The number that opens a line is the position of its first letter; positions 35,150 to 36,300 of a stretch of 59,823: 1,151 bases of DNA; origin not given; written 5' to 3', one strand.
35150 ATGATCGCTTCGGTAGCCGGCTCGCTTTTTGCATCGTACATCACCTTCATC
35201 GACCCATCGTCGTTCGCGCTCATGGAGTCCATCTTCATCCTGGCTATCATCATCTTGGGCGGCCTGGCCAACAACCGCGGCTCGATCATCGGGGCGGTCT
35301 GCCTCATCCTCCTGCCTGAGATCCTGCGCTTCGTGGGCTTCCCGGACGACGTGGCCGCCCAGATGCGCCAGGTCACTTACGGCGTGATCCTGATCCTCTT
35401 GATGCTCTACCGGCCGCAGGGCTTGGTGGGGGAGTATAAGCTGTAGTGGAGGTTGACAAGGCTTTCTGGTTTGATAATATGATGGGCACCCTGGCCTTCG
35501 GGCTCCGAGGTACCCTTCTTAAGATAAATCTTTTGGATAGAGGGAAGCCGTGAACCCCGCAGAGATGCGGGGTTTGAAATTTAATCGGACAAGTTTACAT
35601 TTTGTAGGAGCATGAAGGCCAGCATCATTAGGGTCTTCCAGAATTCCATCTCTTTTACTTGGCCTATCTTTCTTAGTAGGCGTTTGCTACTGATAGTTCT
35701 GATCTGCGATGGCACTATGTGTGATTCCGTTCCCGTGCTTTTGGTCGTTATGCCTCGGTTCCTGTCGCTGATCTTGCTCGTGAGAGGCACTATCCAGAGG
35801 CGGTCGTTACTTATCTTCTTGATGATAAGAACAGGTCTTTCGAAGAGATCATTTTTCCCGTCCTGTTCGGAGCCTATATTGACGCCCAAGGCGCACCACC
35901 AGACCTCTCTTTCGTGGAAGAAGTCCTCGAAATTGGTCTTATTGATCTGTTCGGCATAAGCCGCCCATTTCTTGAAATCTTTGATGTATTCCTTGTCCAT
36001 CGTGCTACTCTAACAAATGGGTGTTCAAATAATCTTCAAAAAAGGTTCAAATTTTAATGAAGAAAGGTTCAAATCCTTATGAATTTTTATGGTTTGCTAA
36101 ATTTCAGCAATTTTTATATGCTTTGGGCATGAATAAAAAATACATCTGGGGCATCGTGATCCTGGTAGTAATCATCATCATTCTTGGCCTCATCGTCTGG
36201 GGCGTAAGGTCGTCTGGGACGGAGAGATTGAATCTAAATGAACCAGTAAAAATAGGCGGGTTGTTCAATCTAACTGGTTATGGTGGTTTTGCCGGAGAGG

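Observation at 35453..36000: Orphan MazF/PemK-fold toxin gene met by a convergent promoter-plus-terminator small RNA (module 2)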

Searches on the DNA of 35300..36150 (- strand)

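Call 9: search_rna_families(source=window, start=35300, end=36150, threshold=evalue, max_evalue=10, show_alignments=3)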
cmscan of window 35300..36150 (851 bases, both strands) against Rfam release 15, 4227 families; matches with E-value up to 10: 2.
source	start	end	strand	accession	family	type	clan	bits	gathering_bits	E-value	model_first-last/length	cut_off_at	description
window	36004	36115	-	RF01948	KCNQ1OT1_3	Gene; lncRNA;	-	19.4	60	3.1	1-116/116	no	KCNQ1 overlapping transcript 1 conserved region 3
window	35552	35648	-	RF01393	isrJ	Gene; sRNA;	-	15.2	37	5.8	1-75/75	no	isrJ Hfq binding RNA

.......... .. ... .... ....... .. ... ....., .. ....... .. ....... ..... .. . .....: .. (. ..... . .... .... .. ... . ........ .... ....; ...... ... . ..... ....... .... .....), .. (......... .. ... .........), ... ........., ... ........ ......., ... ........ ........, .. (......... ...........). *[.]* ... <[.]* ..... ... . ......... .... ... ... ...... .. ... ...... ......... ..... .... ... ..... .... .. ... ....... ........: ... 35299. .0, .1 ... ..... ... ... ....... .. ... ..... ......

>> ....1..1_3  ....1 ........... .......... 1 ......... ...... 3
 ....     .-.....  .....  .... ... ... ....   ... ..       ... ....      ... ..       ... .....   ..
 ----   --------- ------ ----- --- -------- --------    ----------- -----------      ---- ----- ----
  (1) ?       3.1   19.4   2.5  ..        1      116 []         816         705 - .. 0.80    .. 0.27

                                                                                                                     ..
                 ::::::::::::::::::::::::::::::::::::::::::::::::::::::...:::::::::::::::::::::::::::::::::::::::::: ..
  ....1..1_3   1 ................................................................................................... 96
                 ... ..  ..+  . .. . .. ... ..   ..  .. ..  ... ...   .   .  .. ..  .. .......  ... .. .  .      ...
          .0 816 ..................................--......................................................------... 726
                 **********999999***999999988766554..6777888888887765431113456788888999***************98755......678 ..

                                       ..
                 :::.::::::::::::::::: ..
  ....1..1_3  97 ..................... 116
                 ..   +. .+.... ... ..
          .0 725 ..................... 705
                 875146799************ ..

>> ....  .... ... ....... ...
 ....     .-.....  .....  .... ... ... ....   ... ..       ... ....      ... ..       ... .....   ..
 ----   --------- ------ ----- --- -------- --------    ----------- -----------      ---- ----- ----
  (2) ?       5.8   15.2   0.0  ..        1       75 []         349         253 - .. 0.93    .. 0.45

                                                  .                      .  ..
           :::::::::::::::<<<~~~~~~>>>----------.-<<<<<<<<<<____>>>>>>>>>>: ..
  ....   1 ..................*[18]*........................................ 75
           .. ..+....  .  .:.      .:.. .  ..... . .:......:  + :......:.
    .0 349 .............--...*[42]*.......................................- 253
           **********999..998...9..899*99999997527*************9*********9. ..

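Call 23: search_rna_families(sources=[L149, L143, L124, L158, L165], threshold=evalue, max_evalue=1)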
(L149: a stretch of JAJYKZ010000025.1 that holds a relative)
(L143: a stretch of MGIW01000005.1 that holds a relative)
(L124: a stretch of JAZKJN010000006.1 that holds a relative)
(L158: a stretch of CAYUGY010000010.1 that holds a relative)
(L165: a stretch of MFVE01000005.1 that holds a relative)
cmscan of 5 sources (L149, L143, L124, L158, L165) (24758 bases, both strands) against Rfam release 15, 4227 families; matches with E-value up to 1: 7.
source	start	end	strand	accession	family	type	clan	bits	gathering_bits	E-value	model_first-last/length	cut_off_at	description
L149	2205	2278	+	RF00005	tRNA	Gene; tRNA;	CL00001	71.4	29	4.8e-14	1-71/71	no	tRNA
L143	308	361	-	RF04351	Plastid-psbl-rps4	Cis-reg;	-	57.9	68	3.1e-10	1-53/53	no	Plastid-psbl-rps4 3UTR RNA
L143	273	361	+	RF00005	tRNA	Gene; tRNA;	CL00001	54.7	29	2e-09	1-71/71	no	tRNA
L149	2205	2279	-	RF04354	Plastid-ycf2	Cis-reg;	-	34.4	65.7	0.00085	1-75/75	no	Plastid-ycf2 5UTR RNA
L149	2117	2179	+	RF00005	tRNA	Gene; tRNA;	CL00001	33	29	0.0018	1-71/71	no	tRNA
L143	258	386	+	RF02223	sX4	Gene; sRNA;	-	22.6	70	0.55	1-167/167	no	Proteobacterial sRNA sX4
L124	2384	2417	+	RF01716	PhotoRC-I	Cis-reg;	-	19.3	45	0.63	1-44/44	no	PhotoRC-I RNA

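Call 72: search_rna_families(source=L149, start=800, end=960, threshold=evalue, max_evalue=10, show_alignments=2)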
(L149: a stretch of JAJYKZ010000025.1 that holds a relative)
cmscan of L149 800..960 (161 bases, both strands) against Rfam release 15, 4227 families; matches with E-value up to 10: 6.
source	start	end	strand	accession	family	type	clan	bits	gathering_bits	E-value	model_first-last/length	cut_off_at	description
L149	887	959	+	RF04064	MIR5267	Gene; miRNA;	-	15.2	87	4.8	1-81/81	no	MIR5267 microRNA precursor family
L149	860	927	-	RF00106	RNAI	Gene; antisense;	-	14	47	1.7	1-102/102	no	RNAI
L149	921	960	+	RF03865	mir-7637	Gene; miRNA;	-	12.8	88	8.1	1-41/68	3'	mir-7637 microRNA precursor family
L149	825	941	+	RF01984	ZEB2_AS1_1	Gene; lncRNA;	-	12.4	80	5.1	1-128/128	no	ZEB2 antisense RNA 1 conserved region 1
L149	866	881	+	RF01762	whalefall-1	Gene; sRNA;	-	12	37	1.3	5-20/56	no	Whalefall-1 RNA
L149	827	870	+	RF00522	PreQ1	Cis-reg; riboswitch;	-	10.5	39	9.6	1-45/45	no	PreQ1 (pre queuosine) riboswitch aptamer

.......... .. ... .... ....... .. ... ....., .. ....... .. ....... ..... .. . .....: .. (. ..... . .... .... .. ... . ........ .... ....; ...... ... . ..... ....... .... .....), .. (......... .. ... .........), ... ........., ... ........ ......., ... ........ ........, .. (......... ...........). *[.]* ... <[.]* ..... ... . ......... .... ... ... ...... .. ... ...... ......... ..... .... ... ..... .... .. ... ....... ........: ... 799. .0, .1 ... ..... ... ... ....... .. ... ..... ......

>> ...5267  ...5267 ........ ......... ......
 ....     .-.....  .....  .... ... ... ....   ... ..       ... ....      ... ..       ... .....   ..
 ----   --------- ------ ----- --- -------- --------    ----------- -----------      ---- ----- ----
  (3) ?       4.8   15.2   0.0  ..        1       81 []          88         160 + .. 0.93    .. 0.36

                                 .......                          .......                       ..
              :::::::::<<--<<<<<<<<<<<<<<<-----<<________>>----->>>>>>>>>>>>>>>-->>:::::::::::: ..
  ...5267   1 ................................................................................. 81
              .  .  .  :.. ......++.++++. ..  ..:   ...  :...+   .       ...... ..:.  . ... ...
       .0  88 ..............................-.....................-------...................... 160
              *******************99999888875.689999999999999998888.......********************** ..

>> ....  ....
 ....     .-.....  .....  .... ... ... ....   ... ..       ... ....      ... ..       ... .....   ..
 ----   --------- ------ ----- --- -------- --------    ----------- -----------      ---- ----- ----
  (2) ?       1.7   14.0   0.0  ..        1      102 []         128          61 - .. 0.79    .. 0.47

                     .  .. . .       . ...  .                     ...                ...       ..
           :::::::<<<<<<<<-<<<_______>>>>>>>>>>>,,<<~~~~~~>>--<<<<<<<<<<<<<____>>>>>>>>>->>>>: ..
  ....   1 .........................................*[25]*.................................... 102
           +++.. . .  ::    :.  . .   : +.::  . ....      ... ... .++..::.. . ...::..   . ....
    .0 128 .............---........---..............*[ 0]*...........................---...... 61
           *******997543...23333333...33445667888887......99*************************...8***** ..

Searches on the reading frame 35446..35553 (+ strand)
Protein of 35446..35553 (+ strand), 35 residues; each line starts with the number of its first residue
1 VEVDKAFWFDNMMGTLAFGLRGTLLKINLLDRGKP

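Call 3: search_protein_families(library=pfam, proteins=[window:35446-35553:+], max_evalue=1)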
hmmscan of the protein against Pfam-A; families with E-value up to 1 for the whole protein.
window:35446-35553:+ (35 aa): 0 families
